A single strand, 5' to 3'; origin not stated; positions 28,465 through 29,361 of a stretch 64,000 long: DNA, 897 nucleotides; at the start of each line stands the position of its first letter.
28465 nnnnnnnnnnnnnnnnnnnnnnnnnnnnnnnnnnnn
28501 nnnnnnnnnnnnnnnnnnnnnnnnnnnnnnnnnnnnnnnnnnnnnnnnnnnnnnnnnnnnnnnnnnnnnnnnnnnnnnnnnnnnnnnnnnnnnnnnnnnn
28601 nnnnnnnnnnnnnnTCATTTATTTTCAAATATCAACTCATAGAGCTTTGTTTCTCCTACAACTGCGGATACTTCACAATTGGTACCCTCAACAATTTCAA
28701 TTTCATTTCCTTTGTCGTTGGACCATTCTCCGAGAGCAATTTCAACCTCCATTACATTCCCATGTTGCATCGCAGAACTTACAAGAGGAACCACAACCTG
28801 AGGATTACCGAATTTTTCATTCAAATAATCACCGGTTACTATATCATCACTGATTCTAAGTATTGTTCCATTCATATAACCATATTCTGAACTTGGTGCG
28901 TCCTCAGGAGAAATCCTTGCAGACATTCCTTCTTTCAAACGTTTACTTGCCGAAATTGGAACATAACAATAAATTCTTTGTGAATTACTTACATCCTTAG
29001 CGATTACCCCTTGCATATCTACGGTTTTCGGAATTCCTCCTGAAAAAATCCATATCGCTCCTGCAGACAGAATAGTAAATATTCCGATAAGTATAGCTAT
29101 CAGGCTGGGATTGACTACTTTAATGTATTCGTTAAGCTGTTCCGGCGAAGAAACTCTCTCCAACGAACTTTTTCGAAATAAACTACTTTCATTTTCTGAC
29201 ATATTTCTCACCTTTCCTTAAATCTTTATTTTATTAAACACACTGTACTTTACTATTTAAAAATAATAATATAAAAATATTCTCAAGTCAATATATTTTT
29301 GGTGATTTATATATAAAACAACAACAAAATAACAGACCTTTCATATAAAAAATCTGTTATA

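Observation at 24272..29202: Tripartite leader-peptide export operon: mini-HlyD, C39-peptidase ABC transporter, and ABC transporter with a degenerate peptidase domain (NHLM/PCAT-type)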

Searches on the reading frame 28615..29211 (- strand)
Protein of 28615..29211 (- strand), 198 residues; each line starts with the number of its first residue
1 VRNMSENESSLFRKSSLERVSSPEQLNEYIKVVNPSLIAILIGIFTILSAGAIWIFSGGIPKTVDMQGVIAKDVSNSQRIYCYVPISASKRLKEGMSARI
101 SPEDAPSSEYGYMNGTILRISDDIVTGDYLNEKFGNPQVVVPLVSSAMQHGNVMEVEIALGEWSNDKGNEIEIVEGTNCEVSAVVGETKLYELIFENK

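Call 3: search_protein_families(library=ncbifam, proteins=[window:28615-29211:-], max_evalue=0.01)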
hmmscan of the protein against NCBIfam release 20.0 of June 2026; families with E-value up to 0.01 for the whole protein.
window:28615-29211:- (198 aa): 2 families
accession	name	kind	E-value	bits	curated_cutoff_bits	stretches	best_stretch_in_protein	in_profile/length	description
TIGR03794.1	NHLM_micro_HlyD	equivalog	2.9e-27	95.7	156.2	2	78-195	294-416/421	NHLP bacteriocin system secretion protein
TIGR01843.1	type_I_hlyD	subfamily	0.0015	17.6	208.65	1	90-194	321-407/422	HlyD family type I secretion periplasmic adaptor subunit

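Call 4: search_protein_families(library=pfam, proteins=[window:28615-29211:-], max_evalue=0.01)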
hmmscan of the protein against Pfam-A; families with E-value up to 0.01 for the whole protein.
window:28615-29211:- (198 aa): 0 families

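Call 15: find_encoding_contigs(protein=window:28615-29211:-, flank=10000, max_places=6)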
Protein window:28615-29211:- (198 aa): no gene with exactly this product is on record in the collection.

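Call 16: find_encoding_contigs(protein=window:28615-29202:-, flank=10000, max_places=6)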
Protein window:28615-29202:- (195 aa): 22 contigs read that carry it; 6 places shown.
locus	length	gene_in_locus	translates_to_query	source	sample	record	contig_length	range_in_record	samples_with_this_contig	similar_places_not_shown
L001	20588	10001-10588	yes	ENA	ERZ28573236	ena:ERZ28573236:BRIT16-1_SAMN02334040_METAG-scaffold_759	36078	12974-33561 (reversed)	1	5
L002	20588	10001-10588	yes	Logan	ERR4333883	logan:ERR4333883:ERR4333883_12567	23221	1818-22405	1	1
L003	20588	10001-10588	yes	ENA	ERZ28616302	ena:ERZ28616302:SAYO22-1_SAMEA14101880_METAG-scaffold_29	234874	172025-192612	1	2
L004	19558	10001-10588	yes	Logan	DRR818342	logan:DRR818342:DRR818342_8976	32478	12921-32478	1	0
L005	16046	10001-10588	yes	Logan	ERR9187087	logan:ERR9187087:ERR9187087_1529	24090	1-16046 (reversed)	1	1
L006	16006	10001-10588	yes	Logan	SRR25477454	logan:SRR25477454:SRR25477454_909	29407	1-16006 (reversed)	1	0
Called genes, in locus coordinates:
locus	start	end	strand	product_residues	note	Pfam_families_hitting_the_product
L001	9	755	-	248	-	PF00696:AA_kinase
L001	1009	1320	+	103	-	-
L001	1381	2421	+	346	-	PF01992:vATP-synt_AC39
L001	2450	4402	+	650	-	PF01496:V_ATPase_I, PF28398:Epigen_C (faint), PF01496:V_ATPase_I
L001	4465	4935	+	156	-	PF00137:ATP-synt_C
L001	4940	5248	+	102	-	PF01990:ATP-synt_F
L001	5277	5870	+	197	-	-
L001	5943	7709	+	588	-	PF02874:ATP-synt_ab_N, PF16886:ATP-synt_ab_Xtn, PF00006:ATP-synt_ab, PF22919:ATP-synt_VA_C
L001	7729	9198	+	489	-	PF02874:ATP-synt_ab_N, PF00006:ATP-synt_ab, PF22919:ATP-synt_VA_C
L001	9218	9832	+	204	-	PF01813:ATP-synt_D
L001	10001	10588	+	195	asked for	-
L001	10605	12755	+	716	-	PF03412:Peptidase_C39, PF09778:Guanylate_cyc_2 (faint), PF00664:ABC_membrane, PF00005:ABC_tran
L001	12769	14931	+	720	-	PF00664:ABC_membrane, PF00005:ABC_tran, PF02463:SMC_N (faint)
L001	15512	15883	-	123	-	-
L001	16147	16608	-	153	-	-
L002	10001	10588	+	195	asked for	-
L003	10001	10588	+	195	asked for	-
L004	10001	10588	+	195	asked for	-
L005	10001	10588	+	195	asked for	-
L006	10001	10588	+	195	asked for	-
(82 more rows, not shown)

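Call 17: find_homologous_proteins(query=window:28615-29202:-)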
Query window:28615-29202:- (195 aa): 137 proteins with E <= 0.001 among 216 candidates; the best 120 are listed.
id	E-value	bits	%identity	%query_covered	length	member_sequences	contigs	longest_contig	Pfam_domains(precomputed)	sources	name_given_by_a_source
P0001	1.7e-120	418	99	100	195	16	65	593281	-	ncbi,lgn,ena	-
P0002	4.1e-107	374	87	99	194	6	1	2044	-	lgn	-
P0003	2.1e-105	368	85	100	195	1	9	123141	-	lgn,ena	-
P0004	2.9e-105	368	84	100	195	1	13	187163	-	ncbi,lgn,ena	-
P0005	4.0e-105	367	84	100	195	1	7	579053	PF26002.1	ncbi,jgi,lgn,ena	-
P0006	5.6e-105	367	83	100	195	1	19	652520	-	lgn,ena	-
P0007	6.9e-105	367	84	100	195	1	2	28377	-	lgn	-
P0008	8.2e-105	366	83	100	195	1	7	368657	-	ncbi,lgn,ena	-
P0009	8.3e-105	366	83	100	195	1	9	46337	PF26002.1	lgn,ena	-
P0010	9.4e-105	366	84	100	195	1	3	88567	-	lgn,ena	-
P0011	1.7e-104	365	83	100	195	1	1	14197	-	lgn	-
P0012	1.8e-104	365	83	100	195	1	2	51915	-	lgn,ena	-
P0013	2.5e-104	365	83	100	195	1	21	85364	-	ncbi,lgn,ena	-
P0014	2.9e-104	365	85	100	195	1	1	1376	-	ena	-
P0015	3.1e-104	365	84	100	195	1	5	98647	-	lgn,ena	-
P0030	3.7e-72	260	64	98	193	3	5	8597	-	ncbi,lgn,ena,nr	ncbi:hypothetical protein IJF81_04350 [bacterium]|nr:hypothetical protein [bacterium]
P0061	4.1e-65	237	55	99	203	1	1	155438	-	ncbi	-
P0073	1.4e-63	232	55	99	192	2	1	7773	-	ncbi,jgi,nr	ncbi:MAG: hypothetical protein LBR79_02910 [Oscillospiraceae bacterium]|jgi:hypothetical protein|nr:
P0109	6.9e-43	165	45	98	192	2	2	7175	-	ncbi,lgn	-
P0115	4.0e-32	130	37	62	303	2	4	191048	PF25917.1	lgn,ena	-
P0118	9.9e-31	125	37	70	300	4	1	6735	-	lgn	-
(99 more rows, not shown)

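Call 19: find_related_loci(query=A1, collection=genome_contigs, flank=10000)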
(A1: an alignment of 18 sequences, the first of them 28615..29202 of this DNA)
Query A1 (195 aa) in genome_contigs; peptide patterns used: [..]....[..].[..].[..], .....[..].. (x = any residue, [..] = any of these).
342 stretches matched a pattern; 207 encode a relative of the query (tblastn E <= 1e-3); the best 80 are kept; 80 distinct loci.
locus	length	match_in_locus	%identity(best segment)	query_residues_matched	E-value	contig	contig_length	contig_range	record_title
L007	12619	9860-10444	84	1-195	3e-112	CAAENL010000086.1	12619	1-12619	MAG TPA_asm: Clostridia bacterium, isolate HGM12779, WGS project CAAENL010000000 data, contig: ERS537310_15_k99_71711, w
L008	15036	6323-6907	83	1-195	2e-111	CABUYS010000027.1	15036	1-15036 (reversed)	MAG TPA_asm: uncultured Ruminococcaceae bacterium isolate MGYG-HGUT-04496 genome assembly, contig: GUT_GENOME278232_27,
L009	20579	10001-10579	63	1-193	3e-83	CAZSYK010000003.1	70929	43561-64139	MAG TPA_asm: uncultured Eubacteriales bacterium isolate SRP192927_co3_256 genome assembly, contig: NODE_598_length_70929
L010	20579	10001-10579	62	1-193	4e-83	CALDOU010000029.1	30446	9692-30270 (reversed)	MAG TPA_asm: uncultured Clostridia bacterium isolate SRR6425755_bin.100_CONCOCT_v1.1_MAG genome assembly, contig: ERZ176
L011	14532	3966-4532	63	4-192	3e-82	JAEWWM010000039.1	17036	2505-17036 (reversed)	MAG: Bacillota bacterium isolate OH_SDB_98 k127_13828, whole genome shotgun sequence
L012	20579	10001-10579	61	1-193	5e-79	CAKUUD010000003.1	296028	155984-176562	MAG: uncultured Eubacteriales bacterium isolate REFINED_METABAT215_TOP10_CONTIGS_1500_ASSEMBLY_K77_MERGED__Hadza_MoBio_h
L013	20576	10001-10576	59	1-192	6e-78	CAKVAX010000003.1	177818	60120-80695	MAG: uncultured Eubacteriales bacterium isolate REFINED_METABAT215_TOP10_CONTIGS_1500_ASSEMBLY_K77_MERGED__Hadza_MoBio_h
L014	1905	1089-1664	59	1-192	3e-80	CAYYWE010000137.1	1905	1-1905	MAG TPA_asm: uncultured Eubacteriales bacterium isolate SRP225648_co1_252 genome assembly, contig: NODE_151948_length_19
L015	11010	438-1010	60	1-192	7e-77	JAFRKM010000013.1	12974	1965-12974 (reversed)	MAG: Clostridia bacterium isolate RGIG2552 Goat_Jejunum-6__c20191, whole genome shotgun sequence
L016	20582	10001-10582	62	1-195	8e-77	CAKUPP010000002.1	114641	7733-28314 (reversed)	MAG: uncultured Eubacteriales bacterium isolate REFINED_METABAT215_TOP10_CONTIGS_1500_ASSEMBLY_K77_MERGED__Hadza_MoBio_h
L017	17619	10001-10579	58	1-193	7e-77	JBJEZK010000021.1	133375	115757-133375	MAG: Acutalibacteraceae bacterium isolate PUUB38_bin.046 NODE_52_length_133375_cov_11.277738, whole genome shotgun seque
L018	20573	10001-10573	61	1-192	1e-76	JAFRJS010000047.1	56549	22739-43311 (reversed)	MAG: Clostridia bacterium isolate RGIG2532 Goat_Jejunum-5__c78253, whole genome shotgun sequence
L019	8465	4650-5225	60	1-192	1e-76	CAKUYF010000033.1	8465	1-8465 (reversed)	MAG: uncultured Eubacteriales bacterium isolate REFINED_METABAT215_TOP10_CONTIGS_1500_ASSEMBLY_K77_MERGED__Hadza_MoBio_h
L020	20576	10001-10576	59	1-192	3e-76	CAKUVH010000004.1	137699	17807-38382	MAG: uncultured Eubacteriales bacterium isolate REFINED_METABAT215_TOP10_CONTIGS_1500_ASSEMBLY_K77_MERGED__Hadza_MoBio_h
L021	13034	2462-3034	60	1-192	2e-76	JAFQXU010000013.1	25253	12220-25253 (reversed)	MAG: Clostridia bacterium isolate RGIG2248 Goat_Duodenum-1__c102442, whole genome shotgun sequence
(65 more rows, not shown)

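Call 34: predict_structure(alignment_id=A1)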
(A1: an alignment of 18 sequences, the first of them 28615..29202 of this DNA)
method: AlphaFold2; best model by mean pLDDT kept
length: 195 residues; sequences in the alignment: 18
mean_pLDDT: 79.0   pTM: 0.63
mean pLDDT of the five models: 79.0, 78.0, 76.9, 76.1, 75.5
residues with pLDDT >= 90: 45; 70-90: 113; 50-70: 17; < 50: 20
segments of 3 or more residues with pLDDT < 50: 1-16
pLDDT, mean of each block of 10 residues (from residue 1): 39 47 51 75 86 76 90 88 88 91 85 91 89 87 87 92 81 89 79 62
secondary structure, 60 per line:
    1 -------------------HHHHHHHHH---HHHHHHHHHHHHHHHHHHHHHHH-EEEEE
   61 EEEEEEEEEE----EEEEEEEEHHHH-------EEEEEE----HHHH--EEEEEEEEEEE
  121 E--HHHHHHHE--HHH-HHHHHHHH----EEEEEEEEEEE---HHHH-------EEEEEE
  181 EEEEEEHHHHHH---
elements in order: H20-28 H32-54 E56-70 E75-82 H83-86 E94-99 H104-107 E110-121 H124-130 H138-145 E150-160 H164-167 E175-186 H187-192

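Call 37: fold_search(model_id=the predicted structure, library=pdb)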
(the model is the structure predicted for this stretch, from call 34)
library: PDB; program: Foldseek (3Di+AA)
matches with E <= 10: 520; with E <= 0.001: 2
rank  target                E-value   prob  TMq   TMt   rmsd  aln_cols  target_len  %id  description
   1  7sgr_C                5.3e-04  1.00  0.33  0.38  10.9       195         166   15  Structure of hemolysin A secretion system HlyB/D complex (released 2022-09-14)
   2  4kku_A                9.7e-04  1.00  0.40  0.30   8.9       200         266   10  Structure of BesA (Selenomethinone derivative - P212121) (released 2013-07-10)
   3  4kkt_C                1.4e-03  1.00  0.41  0.31   7.1       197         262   12  Crystal Structure of BesA (P21 form) (released 2013-07-10)
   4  4kkt_D                1.4e-03  1.00  0.41  0.31   6.9       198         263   11  Crystal Structure of BesA (P21 form) (released 2013-07-10)
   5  4kkt_B                1.4e-03  1.00  0.41  0.31   6.9       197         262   11  Crystal Structure of BesA (P21 form) (released 2013-07-10)
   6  4kku_C                1.6e-03  1.00  0.40  0.30   8.9       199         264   10  Structure of BesA (Selenomethinone derivative - P212121) (released 2013-07-10)
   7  4kku_B                2.0e-03  1.00  0.40  0.30   7.4       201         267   11  Structure of BesA (Selenomethinone derivative - P212121) (released 2013-07-10)
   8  4kkt_A                2.2e-03  1.00  0.41  0.31   6.9       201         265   11  Crystal Structure of BesA (P21 form) (released 2013-07-10)
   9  7sgr_G                4.6e-03  0.99  0.31  0.36  11.2       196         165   17  Structure of hemolysin A secretion system HlyB/D complex (released 2022-09-14)
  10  9qgy_G                7.5e-03  1.00  0.36  0.21   3.4       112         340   10  Structure of the YbjP lipoprotein bound to the MacAB-TolC tripartite efflux pump (released 2026-03-25)
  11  4kks                  7.9e-03  1.00  0.36  0.26   3.6       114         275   14  Crystal Structure of BesA (C2 form) (released 2013-07-10)
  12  3fpp_A                1.2e-02  1.00  0.35  0.26   3.7       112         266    9  Crystal structure of E.coli MacA (released 2009-04-28)
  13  4dk1_D                1.3e-02  1.00  0.34  0.24   4.4       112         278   10  Crystal Structure of MacA-MexA chimeric protein, containing the Pseudomonas aeruginosa MexA alpha-hairpin domain. (released 2012-03-07)
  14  4tko                  1.5e-02  1.00  0.31  0.19   4.3       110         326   14  Structure of the periplasmic adaptor protein EmrA (released 2014-07-09)
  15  8fth                  1.5e-02  1.00  0.36  0.07   4.4       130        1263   14  Chaetomium thermophilum SETX - NPPC internal deletion (released 2023-10-25)
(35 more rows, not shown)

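Call 52: search_protein_families(library=pfam, proteins=[window:28615-29202:-, P0005, P0115], max_evalue=1)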
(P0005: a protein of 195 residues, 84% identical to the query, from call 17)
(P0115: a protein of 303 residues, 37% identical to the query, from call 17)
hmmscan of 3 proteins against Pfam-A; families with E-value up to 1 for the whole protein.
window:28615-29202:- (195 aa): 3 families
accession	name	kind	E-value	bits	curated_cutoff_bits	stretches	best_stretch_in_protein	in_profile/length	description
PF19804.4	DUF6287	-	0.068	12.9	26.3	1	158-170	18-30/34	Domain of unknown function (DUF6287)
PF13437.12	HlyD_3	-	0.072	14.3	22.2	0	76-122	37-81/106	HlyD family secretion protein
PF03008.20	DUF234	-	0.11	13.3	22.5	1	124-189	29-91/100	Archaea bacterial proteins of unknown function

P0005 (195 aa): 2 families
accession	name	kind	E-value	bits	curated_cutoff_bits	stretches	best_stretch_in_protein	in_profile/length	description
PF18152.6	DAHP_snth_FXD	-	0.078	13.3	27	1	159-186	19-46/67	DAHP synthase ferredoxin-like domain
PF10939.13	DUF2631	-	0.16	12.3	25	0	91-109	7-25/66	Protein of unknown function (DUF2631)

P0115 (303 aa): 6 families
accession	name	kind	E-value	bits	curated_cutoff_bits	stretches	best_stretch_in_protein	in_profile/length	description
PF13437.12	HlyD_3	-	6.4e-07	30.5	22.2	1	138-222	2-81/106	HlyD family secretion protein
PF13533.13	Biotin_lipoyl_2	-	9.1e-06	25.8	29.8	1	77-99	6-28/32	Biotin-lipoyl like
PF16576.10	HlyD_D23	-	0.00011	22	30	1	56-114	3-63/214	Barrel-sandwich domain of CusB or HlyD membrane-fusion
PF00364.28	Biotin_lipoyl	-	0.00055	20.2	22.1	1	77-102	48-73/73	Biotin-requiring enzyme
PF00833.23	Ribosomal_S17e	-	0.052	13.9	22.8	1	208-268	52-111/122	Ribosomal S17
PF16886.11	ATP-synt_ab_Xtn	-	0.28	11.4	25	0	86-109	15-38/88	ATPsynthase alpha/beta subunit barrel-sandwich domain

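Call 77: search_protein_families(library=ncbifam, proteins=[P0115, P0118, P0030, P0073, P0109, P0061], max_evalue=0.001)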
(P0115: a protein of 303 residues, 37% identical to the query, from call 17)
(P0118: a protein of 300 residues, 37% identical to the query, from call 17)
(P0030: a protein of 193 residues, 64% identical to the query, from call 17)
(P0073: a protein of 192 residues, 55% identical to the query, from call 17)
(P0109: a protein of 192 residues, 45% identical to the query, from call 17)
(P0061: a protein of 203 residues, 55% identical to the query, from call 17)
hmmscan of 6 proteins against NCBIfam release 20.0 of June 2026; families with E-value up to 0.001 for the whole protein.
P0115 (303 aa): 7 families
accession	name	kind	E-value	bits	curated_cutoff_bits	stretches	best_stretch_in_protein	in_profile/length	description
TIGR03794.1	NHLM_micro_HlyD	equivalog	2.8e-59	201.1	156.2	2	122-299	240-418/421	NHLP bacteriocin system secretion protein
TIGR01843.1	type_I_hlyD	subfamily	1.5e-11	44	208.65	1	33-99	5-71/422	HlyD family type I secretion periplasmic adaptor subunit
TIGR01730.1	RND_mfp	subfamily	1.3e-08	34.2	94.9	1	57-116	13-71/322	efflux RND transporter periplasmic adaptor subunit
NF007850.1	PRK10559.1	equivalog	1.9e-05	23.9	400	1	35-117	9-86/303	p-hydroxybenzoic acid efflux pump subunit AaeA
TIGR02971.1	heterocyst_DevB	subfamily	2.2e-05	24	129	1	63-102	5-47/327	ABC exporter membrane fusion protein, DevB family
TIGR00998.1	8a0101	subfamily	2.5e-05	23.4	390.8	0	41-113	12-84/334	EmrA/EmrK family multidrug efflux transporter periplasmic adaptor subunit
NF004547.1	PRK05889.1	equivalog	0.0003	20.9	75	1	73-102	41-70/71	biotin/lipoyl-binding carrier protein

P0118 (300 aa): 7 families
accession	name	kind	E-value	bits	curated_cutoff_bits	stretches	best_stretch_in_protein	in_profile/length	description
TIGR03794.1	NHLM_micro_HlyD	equivalog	3.3e-61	207.5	156.2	2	113-300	228-416/421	NHLP bacteriocin system secretion protein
TIGR01843.1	type_I_hlyD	subfamily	6.5e-11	41.8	208.65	1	34-133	3-102/422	HlyD family type I secretion periplasmic adaptor subunit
TIGR01730.1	RND_mfp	subfamily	1.3e-09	37.5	94.9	1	65-138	18-90/322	efflux RND transporter periplasmic adaptor subunit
TIGR02971.1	heterocyst_DevB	subfamily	5.9e-06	25.9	129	0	66-109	5-51/327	ABC exporter membrane fusion protein, DevB family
NF004547.1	PRK05889.1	equivalog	0.00035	20.7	75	1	78-105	43-70/71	biotin/lipoyl-binding carrier protein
NF007850.1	PRK10559.1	equivalog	0.00051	19.3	400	0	42-137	12-99/303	p-hydroxybenzoic acid efflux pump subunit AaeA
TIGR00998.1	8a0101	subfamily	0.00051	19.1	390.8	0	61-131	29-99/334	EmrA/EmrK family multidrug efflux transporter periplasmic adaptor subunit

P0030 (193 aa): 1 family
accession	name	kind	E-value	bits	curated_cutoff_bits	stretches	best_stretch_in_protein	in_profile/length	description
TIGR03794.1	NHLM_micro_HlyD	equivalog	1.7e-28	99.7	156.2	2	75-191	294-416/421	NHLP bacteriocin system secretion protein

P0073 (192 aa): 1 family
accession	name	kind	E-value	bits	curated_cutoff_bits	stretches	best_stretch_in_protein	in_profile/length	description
TIGR03794.1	NHLM_micro_HlyD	equivalog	1.8e-23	83.2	156.2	2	72-189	290-416/421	NHLP bacteriocin system secretion protein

P0109 (192 aa): 1 family
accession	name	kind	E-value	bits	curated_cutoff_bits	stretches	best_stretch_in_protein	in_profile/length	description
TIGR03794.1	NHLM_micro_HlyD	equivalog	2.6e-21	76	156.2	2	72-186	294-417/421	NHLP bacteriocin system secretion protein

P0061 (203 aa): 1 family
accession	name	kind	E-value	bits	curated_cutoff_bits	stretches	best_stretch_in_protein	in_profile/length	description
TIGR03794.1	NHLM_micro_HlyD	equivalog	5.2e-25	88.2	156.2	2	77-194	296-416/421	NHLP bacteriocin system secretion protein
